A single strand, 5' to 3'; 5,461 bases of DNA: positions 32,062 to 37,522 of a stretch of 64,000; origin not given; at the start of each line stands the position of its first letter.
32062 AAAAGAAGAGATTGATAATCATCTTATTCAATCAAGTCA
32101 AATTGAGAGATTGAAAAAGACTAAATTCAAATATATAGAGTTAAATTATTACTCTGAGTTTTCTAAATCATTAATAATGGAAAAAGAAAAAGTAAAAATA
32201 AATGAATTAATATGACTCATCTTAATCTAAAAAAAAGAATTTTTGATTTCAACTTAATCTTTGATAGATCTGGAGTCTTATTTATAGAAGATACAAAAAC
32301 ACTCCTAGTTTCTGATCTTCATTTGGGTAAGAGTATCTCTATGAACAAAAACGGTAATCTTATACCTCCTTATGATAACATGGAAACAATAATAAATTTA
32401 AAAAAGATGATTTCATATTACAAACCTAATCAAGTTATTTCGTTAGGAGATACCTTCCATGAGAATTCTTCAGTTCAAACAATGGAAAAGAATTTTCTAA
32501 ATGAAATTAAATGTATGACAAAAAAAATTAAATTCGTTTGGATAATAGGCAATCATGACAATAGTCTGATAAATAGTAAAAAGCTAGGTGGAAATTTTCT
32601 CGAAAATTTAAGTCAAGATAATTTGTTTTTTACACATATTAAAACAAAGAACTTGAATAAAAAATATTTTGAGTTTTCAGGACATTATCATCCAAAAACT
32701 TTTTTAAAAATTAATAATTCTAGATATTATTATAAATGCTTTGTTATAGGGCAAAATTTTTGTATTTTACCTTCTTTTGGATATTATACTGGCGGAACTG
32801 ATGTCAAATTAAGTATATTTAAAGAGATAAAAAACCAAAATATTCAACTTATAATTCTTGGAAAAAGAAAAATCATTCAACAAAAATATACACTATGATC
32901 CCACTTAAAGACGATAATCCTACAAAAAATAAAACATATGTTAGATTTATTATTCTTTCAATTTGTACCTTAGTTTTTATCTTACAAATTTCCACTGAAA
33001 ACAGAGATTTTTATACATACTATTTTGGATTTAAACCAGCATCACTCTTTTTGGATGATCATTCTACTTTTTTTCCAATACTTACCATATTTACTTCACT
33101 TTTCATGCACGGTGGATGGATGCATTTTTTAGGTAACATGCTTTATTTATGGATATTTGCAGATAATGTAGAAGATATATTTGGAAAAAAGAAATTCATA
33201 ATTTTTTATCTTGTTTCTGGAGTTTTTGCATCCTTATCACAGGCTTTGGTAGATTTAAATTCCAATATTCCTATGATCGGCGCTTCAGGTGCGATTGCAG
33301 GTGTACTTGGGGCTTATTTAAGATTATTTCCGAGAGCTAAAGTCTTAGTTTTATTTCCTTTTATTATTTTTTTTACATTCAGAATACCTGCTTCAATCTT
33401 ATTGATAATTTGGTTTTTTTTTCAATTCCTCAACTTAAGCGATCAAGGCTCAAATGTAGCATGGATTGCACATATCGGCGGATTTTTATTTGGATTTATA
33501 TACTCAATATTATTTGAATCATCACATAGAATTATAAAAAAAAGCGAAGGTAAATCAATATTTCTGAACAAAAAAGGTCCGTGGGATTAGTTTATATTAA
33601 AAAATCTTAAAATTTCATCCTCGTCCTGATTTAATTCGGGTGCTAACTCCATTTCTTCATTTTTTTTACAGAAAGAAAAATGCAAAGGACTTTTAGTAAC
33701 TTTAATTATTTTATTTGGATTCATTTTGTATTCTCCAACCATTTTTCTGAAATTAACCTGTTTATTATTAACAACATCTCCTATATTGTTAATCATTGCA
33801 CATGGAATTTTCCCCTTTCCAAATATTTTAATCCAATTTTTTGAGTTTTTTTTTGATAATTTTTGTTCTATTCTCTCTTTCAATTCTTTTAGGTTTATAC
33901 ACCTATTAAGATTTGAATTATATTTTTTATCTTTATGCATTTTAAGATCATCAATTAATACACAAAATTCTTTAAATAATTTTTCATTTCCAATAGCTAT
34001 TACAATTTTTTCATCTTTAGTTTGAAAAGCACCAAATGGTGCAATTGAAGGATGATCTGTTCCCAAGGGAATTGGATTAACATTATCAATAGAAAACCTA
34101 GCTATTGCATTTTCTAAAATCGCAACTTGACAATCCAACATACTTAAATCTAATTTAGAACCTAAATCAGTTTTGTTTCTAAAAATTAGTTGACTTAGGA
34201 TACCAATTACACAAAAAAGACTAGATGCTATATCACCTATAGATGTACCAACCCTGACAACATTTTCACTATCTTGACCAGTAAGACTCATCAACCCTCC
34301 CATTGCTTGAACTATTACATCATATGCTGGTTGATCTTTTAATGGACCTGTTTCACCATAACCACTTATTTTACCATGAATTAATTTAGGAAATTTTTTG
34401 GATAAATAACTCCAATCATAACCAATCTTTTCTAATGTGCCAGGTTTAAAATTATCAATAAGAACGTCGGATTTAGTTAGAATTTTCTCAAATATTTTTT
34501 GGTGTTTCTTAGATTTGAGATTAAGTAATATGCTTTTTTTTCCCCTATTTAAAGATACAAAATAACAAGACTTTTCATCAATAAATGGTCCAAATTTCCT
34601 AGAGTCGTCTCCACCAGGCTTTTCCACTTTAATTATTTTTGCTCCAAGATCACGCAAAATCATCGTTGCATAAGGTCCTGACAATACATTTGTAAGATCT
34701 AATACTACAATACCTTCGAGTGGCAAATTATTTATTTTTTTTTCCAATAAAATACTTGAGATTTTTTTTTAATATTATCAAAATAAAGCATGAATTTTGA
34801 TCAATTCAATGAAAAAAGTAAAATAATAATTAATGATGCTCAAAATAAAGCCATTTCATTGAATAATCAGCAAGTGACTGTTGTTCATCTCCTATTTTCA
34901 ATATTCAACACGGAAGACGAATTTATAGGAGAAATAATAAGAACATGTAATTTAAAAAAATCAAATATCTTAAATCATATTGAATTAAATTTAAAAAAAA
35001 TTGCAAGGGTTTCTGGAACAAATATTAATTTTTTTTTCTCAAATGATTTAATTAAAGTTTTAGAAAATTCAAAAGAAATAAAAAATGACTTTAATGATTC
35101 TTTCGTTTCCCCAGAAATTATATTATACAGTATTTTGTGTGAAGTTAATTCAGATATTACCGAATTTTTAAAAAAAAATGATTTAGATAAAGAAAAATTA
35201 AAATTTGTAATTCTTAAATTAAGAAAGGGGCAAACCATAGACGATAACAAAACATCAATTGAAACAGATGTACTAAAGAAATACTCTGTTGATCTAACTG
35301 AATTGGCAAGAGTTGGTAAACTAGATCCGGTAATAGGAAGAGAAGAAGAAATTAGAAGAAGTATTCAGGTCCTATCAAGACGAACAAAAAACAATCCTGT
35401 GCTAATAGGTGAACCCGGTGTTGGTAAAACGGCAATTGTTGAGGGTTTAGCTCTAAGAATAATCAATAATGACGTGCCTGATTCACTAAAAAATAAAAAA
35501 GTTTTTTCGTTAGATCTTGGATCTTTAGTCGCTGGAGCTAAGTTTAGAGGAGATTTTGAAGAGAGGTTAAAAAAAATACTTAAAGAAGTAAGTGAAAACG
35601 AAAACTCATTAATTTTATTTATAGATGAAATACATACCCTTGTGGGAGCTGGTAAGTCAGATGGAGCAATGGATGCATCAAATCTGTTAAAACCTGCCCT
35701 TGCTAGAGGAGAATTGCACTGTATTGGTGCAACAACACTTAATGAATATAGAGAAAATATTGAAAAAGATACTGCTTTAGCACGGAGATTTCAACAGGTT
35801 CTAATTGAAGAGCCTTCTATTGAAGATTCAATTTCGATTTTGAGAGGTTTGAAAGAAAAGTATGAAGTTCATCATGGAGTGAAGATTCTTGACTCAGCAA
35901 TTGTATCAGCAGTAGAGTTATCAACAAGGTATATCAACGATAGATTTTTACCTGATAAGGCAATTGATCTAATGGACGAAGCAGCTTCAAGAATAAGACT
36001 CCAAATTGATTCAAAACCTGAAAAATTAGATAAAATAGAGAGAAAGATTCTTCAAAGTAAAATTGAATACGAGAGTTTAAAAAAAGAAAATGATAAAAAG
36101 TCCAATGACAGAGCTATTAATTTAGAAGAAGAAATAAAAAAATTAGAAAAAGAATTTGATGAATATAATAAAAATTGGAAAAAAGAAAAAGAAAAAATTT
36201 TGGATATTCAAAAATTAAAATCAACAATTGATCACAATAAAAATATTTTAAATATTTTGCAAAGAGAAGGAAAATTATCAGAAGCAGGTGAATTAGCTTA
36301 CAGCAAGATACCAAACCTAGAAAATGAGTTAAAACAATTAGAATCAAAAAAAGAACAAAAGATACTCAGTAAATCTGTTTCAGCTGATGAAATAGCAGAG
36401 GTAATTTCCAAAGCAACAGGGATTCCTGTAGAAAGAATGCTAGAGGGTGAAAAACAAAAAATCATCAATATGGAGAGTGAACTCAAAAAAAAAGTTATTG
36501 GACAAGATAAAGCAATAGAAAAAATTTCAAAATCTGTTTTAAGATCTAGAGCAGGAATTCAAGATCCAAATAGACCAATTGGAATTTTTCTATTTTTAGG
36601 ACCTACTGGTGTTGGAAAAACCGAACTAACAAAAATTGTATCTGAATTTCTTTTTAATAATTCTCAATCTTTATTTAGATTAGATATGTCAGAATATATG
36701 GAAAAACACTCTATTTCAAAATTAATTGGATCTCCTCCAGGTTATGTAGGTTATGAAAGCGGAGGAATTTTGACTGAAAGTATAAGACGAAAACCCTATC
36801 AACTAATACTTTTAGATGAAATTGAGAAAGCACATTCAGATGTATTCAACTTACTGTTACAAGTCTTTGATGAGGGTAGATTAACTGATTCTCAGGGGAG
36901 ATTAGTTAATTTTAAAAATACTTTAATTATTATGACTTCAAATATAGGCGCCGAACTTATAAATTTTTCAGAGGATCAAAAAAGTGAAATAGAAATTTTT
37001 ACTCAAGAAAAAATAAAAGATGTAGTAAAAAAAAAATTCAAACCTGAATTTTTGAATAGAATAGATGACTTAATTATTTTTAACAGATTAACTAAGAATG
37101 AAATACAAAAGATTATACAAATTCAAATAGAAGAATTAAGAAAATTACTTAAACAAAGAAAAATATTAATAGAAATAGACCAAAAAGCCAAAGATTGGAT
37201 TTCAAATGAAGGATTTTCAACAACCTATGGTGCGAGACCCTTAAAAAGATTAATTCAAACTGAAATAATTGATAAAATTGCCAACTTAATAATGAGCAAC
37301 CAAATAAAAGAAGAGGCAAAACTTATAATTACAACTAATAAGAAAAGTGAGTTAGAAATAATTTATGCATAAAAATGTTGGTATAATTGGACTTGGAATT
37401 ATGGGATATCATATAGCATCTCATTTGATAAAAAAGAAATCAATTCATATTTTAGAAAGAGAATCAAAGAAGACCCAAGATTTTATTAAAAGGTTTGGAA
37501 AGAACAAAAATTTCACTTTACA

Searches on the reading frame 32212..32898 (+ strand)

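Call 27: search_protein_families(library=pfam, proteins=[window:32212-32898:+], max_evalue=0.001)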
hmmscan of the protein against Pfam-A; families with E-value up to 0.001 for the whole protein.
window:32212-32898:+ (228 aa): 1 family
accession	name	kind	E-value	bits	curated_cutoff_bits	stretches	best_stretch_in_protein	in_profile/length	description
PF00149.33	Metallophos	-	4.6e-09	37.4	21.5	1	29-170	2-126/191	Calcineurin-like phosphoesterase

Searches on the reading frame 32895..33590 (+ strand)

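Call 30: search_protein_families(library=pfam, proteins=[window:32895-33590:+], max_evalue=0.001)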
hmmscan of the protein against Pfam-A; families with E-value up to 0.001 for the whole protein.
window:32895-33590:+ (231 aa): 2 families
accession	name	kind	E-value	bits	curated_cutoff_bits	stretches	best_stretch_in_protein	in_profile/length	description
PF01694.28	Rhomboid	-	9.7e-36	123.5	22.6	1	64-207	6-140/143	Rhomboid domain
PF08551.15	DUF1751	-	7.8e-06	26.8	22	1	58-120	4-66/99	Eukaryotic integral membrane protein (DUF1751)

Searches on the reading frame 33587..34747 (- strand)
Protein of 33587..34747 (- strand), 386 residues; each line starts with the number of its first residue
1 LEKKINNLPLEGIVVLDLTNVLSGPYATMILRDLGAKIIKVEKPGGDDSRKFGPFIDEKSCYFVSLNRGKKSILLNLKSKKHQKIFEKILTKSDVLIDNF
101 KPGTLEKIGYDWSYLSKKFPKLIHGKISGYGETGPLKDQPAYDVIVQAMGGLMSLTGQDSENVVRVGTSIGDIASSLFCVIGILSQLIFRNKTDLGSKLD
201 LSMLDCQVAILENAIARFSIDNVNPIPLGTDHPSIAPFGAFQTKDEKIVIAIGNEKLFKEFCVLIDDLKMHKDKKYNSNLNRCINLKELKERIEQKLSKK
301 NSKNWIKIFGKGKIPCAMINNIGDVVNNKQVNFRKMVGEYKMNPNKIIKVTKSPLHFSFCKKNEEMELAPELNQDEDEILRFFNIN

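Call 30: search_protein_families(library=pfam, proteins=[window:33587-34747:-], max_evalue=0.001)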
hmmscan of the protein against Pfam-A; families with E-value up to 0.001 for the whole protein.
window:33587-34747:- (386 aa): 1 family
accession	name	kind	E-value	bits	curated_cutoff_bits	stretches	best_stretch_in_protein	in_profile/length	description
PF02515.22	CoA_transf_3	-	1.4e-103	347.3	23.3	1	10-375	1-365/366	CoA-transferase family III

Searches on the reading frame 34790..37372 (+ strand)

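Call 30: search_protein_families(library=pfam, proteins=[window:34790-37372:+], max_evalue=0.001)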
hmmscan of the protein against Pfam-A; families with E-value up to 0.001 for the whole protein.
window:34790-37372:+ (860 aa): 15 families
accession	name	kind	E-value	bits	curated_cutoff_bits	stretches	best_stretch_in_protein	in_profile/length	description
PF07724.20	AAA_2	-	9.4e-65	218.1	27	1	595-760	1-165/166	AAA domain (Cdc48 subfamily)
PF17871.7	AAA_lid_9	-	1.7e-34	118.3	22.8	1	343-442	1-100/104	AAA lid domain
PF10431.15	ClpB_D2-small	-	3.2e-23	82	21.9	1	767-845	1-79/81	C-terminal, D2-small domain, of ClpB protein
PF00004.35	AAA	-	2.3e-22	80.3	21.2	2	204-336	2-125/131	ATPase family associated with various cellular activities (AAA)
PF07728.20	AAA_5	-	3.7e-17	63.1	22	1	600-720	2-124/139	AAA domain (dynein-related subfamily)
PF02861.25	Clp_N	-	7.1e-12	45.7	20.7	1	17-65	1-49/53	Clp amino terminal domain, pathogenicity island component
PF13191.12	AAA_16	-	9.9e-10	39.6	32.6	1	181-227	2-51/167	AAA ATPase domain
PF13401.12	AAA_22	-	3e-09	37.7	27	0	198-290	3-97/130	AAA domain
PF00158.32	Sigma54_activat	-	1.1e-05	25.7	20.2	0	600-700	25-124/168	Sigma-54 interaction domain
PF05496.18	RuvB_N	-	1.5e-05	25.3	27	0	568-621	8-57/159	Holliday junction DNA helicase RuvB P-loop domain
PF12775.13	AAA_7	-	1.7e-05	24.9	25.8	0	199-282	32-110/181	P-loop containing dynein motor region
PF13238.12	AAA_18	-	0.00014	22.8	29.4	0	603-639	4-43/128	AAA domain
PF05729.18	NACHT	-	0.00015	22.1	26.7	0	204-252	4-51/167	NACHT domain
PF20030.5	bpMoxR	-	0.00021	20.9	27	0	600-699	34-127/205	MoxR domain in the MoxR-vWA-beta-propeller ternary systems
PF13173.12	AAA_14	-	0.00098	19.6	27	0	204-286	6-76/129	AAA domain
